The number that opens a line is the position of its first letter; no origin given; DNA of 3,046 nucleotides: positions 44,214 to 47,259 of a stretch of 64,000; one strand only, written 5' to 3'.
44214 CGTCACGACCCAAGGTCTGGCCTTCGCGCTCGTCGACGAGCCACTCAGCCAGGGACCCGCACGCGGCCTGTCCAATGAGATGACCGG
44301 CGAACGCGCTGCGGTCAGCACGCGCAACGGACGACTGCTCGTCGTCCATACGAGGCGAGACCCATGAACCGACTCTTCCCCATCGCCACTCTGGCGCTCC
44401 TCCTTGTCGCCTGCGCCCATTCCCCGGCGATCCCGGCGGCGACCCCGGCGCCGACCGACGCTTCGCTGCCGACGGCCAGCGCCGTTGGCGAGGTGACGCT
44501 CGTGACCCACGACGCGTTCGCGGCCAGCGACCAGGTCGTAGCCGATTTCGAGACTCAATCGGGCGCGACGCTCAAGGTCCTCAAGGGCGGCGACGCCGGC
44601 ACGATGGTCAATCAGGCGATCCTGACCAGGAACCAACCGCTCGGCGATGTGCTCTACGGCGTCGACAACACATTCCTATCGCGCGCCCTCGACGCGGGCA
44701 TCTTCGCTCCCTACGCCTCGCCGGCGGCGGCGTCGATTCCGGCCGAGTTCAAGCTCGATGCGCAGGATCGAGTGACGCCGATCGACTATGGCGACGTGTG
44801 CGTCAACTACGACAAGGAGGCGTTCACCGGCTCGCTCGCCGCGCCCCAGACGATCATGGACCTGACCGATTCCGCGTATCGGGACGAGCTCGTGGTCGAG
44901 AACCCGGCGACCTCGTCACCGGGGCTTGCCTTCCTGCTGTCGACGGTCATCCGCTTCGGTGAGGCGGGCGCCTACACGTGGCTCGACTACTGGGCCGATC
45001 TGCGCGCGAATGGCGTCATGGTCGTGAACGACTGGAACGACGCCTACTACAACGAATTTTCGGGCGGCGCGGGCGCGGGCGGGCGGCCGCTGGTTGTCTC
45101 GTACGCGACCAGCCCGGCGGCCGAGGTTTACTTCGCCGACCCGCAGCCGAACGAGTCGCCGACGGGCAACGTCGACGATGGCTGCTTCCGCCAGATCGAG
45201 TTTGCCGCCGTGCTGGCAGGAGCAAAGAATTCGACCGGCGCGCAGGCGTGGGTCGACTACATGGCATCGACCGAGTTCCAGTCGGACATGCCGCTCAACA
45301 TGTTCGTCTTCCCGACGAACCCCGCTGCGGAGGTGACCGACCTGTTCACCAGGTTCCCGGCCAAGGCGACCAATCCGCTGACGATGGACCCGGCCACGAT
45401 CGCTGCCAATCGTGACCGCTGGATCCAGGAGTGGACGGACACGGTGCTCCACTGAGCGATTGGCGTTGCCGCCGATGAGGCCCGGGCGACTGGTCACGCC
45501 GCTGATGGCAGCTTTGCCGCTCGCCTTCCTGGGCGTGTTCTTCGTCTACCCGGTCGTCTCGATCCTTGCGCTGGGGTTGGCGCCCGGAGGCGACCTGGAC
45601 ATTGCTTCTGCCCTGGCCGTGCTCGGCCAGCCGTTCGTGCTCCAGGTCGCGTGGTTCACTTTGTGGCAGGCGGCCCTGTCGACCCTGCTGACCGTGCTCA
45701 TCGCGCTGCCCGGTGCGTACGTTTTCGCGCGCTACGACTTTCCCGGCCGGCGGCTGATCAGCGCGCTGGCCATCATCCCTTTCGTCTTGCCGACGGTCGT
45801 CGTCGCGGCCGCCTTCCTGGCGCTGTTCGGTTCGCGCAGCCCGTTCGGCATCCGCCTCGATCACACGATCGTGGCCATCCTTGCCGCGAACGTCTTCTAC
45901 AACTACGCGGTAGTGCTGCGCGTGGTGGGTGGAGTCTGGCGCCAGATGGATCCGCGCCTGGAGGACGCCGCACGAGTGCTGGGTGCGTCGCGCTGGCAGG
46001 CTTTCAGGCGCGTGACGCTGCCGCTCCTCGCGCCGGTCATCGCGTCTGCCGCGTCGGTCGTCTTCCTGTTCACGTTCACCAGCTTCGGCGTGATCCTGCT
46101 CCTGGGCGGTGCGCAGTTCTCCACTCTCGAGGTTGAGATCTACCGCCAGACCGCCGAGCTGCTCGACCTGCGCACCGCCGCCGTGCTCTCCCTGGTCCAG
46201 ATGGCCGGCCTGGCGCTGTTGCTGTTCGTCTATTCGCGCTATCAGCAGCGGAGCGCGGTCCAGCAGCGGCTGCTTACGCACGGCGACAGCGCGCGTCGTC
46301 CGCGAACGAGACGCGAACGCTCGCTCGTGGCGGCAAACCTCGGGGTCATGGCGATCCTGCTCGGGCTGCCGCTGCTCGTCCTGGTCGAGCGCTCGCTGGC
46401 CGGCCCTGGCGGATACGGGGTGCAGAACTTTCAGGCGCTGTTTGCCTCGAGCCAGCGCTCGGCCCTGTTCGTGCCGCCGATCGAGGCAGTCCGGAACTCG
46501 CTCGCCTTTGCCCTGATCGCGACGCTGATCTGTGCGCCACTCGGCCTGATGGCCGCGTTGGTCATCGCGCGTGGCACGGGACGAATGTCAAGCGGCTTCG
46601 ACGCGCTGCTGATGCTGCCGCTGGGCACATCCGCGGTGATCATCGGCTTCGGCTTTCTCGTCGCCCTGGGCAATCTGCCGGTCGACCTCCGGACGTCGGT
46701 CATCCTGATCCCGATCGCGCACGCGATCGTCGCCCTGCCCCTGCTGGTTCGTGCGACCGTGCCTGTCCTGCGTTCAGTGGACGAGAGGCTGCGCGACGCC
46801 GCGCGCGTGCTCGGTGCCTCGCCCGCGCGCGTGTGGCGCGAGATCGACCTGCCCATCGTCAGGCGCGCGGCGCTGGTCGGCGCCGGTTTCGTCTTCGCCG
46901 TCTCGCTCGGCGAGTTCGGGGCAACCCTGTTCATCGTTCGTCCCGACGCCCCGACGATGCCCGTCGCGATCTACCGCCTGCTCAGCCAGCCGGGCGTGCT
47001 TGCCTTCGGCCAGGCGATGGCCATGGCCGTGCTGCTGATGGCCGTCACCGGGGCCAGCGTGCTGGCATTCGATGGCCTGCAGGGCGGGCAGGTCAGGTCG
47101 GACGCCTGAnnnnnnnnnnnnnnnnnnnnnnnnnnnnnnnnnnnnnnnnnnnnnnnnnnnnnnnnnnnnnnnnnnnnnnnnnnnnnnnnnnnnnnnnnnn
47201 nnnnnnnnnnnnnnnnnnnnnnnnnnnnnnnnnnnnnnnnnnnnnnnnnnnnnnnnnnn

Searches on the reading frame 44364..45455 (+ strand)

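Call 60: search_protein_families(library=pfam, proteins=[window:44364-45455:+], max_evalue=0.00001)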
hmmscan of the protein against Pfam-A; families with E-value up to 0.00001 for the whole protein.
window:44364-45455:+ (363 aa): 4 families
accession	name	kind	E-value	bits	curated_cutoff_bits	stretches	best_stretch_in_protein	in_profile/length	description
PF13343.11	SBP_bac_6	-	7.5e-23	81.7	24.6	1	93-323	3-224/245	Bacterial extracellular solute-binding protein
PF13416.11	SBP_bac_8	-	1.1e-10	42.2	27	1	57-333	1-276/279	Bacterial extracellular solute-binding protein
PF01547.30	SBP_bac_1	-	1.1e-06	29.3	26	1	52-306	7-306/307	Bacterial extracellular solute-binding protein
PF13531.11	SBP_bac_11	-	5e-06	26.9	25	0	52-306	10-218/227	Bacterial extracellular solute-binding protein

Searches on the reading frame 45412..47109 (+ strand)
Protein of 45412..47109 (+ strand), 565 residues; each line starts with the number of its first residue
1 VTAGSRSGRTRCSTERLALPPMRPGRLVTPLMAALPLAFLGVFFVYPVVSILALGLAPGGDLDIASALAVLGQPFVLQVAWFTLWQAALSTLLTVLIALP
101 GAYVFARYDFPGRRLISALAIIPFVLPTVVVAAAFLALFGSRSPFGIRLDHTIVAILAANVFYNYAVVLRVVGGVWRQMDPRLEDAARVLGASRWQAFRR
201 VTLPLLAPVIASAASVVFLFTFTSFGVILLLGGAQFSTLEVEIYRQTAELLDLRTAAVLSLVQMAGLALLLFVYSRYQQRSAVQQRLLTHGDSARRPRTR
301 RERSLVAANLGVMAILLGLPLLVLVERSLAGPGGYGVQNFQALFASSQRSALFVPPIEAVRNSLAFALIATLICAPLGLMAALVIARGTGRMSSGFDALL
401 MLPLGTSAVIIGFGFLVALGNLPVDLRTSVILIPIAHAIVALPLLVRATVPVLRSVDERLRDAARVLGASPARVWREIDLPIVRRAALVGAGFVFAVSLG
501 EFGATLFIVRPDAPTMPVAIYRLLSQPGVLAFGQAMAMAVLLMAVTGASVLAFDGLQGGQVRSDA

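Call 60: search_protein_families(library=pfam, proteins=[window:45412-47109:+], max_evalue=0.00001)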
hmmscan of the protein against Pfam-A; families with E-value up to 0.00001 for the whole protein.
window:45412-47109:+ (565 aa): 1 family
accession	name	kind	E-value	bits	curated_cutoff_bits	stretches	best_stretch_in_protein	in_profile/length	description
PF00528.27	BPD_transp_1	-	1.3e-21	77.6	26.4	2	99-278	2-173/184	Binding-protein-dependent transport system inner membrane component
